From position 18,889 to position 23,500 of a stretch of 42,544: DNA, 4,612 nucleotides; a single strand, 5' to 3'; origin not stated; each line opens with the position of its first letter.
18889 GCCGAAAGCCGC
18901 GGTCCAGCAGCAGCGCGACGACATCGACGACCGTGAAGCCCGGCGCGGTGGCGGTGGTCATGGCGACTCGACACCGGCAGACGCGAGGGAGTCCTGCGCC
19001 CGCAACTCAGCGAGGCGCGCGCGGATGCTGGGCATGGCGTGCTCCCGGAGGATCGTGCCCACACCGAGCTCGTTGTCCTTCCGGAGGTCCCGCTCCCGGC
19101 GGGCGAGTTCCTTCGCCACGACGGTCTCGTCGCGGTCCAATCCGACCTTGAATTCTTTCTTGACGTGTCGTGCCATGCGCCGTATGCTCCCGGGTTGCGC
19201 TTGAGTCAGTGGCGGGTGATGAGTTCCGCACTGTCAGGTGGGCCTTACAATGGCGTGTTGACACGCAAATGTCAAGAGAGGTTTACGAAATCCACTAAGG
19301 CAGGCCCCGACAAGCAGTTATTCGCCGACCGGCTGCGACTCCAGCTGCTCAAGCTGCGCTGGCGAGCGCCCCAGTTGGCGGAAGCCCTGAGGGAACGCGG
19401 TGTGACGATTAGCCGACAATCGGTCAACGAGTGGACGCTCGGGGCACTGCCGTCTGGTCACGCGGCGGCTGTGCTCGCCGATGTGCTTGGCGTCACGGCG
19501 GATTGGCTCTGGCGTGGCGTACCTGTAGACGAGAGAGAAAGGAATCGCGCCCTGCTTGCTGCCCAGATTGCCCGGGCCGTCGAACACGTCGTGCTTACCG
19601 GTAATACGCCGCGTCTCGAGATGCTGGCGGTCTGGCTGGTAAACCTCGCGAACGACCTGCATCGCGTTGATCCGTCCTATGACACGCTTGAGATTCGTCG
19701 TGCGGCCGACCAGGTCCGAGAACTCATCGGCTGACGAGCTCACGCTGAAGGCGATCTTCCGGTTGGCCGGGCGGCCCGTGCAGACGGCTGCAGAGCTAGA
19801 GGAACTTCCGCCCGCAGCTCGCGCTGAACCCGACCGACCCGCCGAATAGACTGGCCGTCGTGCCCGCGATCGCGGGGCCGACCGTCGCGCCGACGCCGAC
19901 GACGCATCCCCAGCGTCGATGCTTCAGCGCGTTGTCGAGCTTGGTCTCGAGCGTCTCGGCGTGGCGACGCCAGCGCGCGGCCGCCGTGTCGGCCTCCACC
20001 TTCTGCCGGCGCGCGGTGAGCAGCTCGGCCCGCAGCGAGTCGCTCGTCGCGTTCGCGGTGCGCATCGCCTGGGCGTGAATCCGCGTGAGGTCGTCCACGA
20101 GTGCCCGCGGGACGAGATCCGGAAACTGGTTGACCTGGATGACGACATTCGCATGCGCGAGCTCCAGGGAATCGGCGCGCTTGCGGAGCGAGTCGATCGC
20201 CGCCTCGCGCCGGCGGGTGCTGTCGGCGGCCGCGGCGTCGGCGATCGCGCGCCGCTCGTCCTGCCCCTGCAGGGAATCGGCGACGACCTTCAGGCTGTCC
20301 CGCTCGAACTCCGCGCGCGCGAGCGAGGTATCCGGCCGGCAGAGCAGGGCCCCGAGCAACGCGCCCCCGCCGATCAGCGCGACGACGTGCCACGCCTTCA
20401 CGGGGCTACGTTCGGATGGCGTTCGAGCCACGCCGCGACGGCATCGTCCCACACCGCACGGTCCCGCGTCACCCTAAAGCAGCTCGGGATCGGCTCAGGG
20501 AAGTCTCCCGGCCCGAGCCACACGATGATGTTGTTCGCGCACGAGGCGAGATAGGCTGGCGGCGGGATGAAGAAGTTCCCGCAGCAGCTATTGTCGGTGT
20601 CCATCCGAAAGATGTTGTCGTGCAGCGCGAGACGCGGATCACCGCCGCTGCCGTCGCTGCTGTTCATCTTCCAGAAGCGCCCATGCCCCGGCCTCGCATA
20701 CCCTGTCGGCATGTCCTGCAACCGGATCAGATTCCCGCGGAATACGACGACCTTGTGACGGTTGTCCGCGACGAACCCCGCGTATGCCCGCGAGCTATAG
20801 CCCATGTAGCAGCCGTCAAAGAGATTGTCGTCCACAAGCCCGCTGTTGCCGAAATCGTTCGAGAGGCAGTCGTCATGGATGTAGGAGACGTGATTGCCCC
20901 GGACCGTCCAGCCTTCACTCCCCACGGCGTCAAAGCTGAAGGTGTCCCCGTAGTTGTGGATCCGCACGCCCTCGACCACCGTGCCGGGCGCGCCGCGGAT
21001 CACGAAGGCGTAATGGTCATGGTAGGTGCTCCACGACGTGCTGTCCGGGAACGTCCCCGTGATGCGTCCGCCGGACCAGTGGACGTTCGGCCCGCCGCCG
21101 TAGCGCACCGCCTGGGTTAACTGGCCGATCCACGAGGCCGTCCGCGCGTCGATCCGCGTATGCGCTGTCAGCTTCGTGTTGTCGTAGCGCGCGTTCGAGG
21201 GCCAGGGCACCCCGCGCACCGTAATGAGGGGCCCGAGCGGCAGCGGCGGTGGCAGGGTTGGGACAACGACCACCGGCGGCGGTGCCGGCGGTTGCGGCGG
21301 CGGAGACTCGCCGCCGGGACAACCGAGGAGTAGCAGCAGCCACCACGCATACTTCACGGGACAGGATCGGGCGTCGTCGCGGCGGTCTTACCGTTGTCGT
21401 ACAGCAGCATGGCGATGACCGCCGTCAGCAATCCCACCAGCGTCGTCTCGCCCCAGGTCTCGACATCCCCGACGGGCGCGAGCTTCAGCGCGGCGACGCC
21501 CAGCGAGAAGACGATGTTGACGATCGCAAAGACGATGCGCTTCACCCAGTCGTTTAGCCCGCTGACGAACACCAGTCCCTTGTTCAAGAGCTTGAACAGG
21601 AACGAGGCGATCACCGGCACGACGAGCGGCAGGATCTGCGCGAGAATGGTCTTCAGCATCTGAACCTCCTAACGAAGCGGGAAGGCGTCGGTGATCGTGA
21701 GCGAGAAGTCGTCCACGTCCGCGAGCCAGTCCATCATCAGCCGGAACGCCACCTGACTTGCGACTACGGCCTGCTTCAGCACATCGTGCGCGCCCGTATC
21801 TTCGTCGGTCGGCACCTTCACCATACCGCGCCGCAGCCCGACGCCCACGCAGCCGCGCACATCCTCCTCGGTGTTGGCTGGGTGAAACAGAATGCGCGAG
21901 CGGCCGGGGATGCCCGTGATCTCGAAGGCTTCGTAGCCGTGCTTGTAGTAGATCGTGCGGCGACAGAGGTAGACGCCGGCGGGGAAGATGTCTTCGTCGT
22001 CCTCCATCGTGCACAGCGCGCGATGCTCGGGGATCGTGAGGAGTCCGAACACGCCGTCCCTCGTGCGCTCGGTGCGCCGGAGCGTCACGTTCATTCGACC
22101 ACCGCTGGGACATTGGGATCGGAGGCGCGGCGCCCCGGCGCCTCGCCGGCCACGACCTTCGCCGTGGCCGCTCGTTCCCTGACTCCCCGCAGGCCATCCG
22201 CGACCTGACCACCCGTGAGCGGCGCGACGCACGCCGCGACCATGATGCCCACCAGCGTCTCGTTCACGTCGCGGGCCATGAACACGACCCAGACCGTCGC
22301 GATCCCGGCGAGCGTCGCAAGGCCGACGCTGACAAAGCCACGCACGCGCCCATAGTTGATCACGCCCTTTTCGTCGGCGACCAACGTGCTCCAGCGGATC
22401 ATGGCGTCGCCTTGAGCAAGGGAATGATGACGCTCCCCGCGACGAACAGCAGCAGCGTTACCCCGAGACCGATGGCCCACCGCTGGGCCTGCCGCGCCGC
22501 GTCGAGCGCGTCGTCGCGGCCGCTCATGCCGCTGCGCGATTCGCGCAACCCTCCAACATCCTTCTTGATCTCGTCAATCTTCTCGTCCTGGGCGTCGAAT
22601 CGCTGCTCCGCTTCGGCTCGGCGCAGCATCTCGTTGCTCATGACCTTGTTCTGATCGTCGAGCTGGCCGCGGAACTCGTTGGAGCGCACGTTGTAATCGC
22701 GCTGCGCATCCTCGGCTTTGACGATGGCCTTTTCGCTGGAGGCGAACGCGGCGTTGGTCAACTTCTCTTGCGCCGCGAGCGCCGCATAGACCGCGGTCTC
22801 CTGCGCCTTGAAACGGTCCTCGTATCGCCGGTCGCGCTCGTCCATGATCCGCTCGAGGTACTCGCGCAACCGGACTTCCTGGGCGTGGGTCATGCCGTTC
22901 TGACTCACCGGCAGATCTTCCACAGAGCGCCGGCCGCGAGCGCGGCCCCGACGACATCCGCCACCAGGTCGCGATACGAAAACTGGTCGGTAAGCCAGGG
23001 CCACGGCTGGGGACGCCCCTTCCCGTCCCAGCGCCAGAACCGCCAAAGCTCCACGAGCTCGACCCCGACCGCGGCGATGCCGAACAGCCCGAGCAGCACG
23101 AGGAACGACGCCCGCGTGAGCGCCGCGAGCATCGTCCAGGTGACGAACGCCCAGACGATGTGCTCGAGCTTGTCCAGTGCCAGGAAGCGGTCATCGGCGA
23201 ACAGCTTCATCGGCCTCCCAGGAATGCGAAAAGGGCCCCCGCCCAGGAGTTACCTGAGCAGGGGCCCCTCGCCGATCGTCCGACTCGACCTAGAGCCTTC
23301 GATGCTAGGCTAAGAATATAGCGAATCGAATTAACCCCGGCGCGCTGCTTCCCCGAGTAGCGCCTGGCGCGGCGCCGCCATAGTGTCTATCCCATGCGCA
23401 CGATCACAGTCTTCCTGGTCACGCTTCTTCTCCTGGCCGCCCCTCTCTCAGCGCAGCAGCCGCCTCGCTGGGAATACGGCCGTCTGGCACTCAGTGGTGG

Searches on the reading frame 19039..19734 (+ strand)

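Call 48: search_protein_families(library=pfam, proteins=[window:19039-19734:+], max_evalue=0.01)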
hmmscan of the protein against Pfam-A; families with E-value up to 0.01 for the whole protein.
window:19039-19734:+ (231 aa): 2 families
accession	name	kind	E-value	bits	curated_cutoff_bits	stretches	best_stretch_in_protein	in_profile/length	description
PF01381.28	HTH_3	-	0.0017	18.8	23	1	112-157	14-55/55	Helix-turn-helix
PF13565.12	HTH_32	-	0.0041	18.1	33.7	0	100-131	34-71/73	Homeodomain-like domain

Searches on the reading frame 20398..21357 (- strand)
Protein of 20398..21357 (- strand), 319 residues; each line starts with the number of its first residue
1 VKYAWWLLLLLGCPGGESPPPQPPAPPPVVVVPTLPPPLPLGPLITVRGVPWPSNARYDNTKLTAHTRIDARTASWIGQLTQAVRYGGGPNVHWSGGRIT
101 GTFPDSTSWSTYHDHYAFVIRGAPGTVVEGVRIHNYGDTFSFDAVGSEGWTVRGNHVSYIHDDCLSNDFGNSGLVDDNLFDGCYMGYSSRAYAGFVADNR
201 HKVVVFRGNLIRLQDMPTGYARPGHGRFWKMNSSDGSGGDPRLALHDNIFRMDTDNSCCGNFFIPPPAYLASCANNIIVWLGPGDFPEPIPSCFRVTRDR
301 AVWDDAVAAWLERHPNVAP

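Call 19: search_protein_families(library=phrogs, proteins=[window:20398-21357:-], max_evalue=0.001)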
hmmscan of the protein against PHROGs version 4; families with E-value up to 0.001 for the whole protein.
window:20398-21357:- (319 aa): 0 families

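Call 20: search_protein_families(library=pfam, proteins=[window:20398-21357:-], max_evalue=0.01)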
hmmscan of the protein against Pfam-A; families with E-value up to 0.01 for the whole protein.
window:20398-21357:- (319 aa): 1 family
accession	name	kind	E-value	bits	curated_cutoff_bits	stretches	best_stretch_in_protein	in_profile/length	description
PF13229.12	Beta_helix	-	0.0084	16.2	25.9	0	114-210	22-109/158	Right handed beta helix region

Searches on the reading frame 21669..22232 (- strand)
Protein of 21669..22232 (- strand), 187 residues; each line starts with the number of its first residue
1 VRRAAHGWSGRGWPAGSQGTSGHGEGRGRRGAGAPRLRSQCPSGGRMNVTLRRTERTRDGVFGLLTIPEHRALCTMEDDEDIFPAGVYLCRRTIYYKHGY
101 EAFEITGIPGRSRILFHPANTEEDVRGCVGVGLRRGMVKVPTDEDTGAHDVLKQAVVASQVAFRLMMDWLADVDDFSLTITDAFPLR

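Call 19: search_protein_families(library=phrogs, proteins=[window:21669-22232:-], max_evalue=0.001)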
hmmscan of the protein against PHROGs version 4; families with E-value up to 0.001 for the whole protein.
window:21669-22232:- (187 aa): 1 family
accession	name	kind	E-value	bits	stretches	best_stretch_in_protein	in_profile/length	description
phrog_1501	-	unknown function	2.5e-11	44.6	1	51-180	12-152/159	-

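Call 20: search_protein_families(library=pfam, proteins=[window:21669-22232:-], max_evalue=0.01)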
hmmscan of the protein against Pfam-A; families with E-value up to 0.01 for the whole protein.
window:21669-22232:- (187 aa): 1 family
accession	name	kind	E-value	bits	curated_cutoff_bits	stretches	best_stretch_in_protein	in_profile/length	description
PF18925.5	DUF5675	-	8.4e-16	58.3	26.7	1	50-136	1-91/114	Family of unknown function (DUF5675)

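Call 22: find_related_loci(query=window:21669-22232:-, collection=viral_contigs, flank=10000)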
Query window:21669-22232:- (187 aa) in viral_contigs; peptide patterns used: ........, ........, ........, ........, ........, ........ (x = any residue, [..] = any of these).
5 stretches matched a pattern, but none encodes a relative of the query by tblastn (E <= 1e-3).

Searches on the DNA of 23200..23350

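Call 76: search_rna_families(source=window, start=23200, end=23350, threshold=evalue, max_evalue=5)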
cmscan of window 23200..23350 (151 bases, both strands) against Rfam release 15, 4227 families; matches with E-value up to 5: 13.
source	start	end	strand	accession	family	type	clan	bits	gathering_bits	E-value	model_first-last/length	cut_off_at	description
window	23230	23329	-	RF02790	sodF_sRNA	Gene; sRNA;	-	21.3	46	0.15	1-90/90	no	sodF sRNA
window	23223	23287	-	RF02353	BjrC68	Gene; sRNA;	-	18.5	39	0.0074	1-82/82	no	Bradyrhizobiaceae sRNA BjrC68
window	23233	23267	-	RF03900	mir-9242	Gene; miRNA;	-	18.2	62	0.62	1-66/66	no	mir-9242 microRNA precursor family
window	23232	23269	-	RF00858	mir-306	Gene; miRNA;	-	17.7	52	0.12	1-81/81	no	mir-306 microRNA precursor family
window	23216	23290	-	RF01020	mir-572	Gene; miRNA;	-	17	80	2.8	1-90/90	no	mir-572 microRNA precursor family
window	23235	23264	-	RF03438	mir-1956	Gene; miRNA;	-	16.5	95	1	1-65/65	no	mir-1956 microRNA precursor family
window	23221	23277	-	RF00921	mir-665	Gene; miRNA;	-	16.4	52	0.73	1-72/72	no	mir-665 microRNA precursor family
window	23227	23281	+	RF00763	mir-339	Gene; miRNA;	-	15.1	60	3.4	1-92/92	no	mir-339 microRNA precursor family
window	23231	23269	-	RF00244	mir-26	Gene; miRNA;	-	15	57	0.48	1-81/81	no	mir-26 microRNA precursor family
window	23218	23284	-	RF00912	mir-877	Gene; miRNA;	-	14.2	47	2.4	1-86/86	no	mir-877 microRNA precursor family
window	23231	23269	-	RF03941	mir-3158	Gene; miRNA;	-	14.1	97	4.3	1-81/81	no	mir-3158 microRNA precursor family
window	23220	23331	-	RF00417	SNORA56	Gene; snRNA; snoRNA; HACA-box;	CL00039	13.6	80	1.5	1-129/129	no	Small nucleolar RNA SNORA56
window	23223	23279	-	RF00733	mir-296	Gene; miRNA;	-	13.5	66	3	1-79/79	no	mir-296 microRNA precursor family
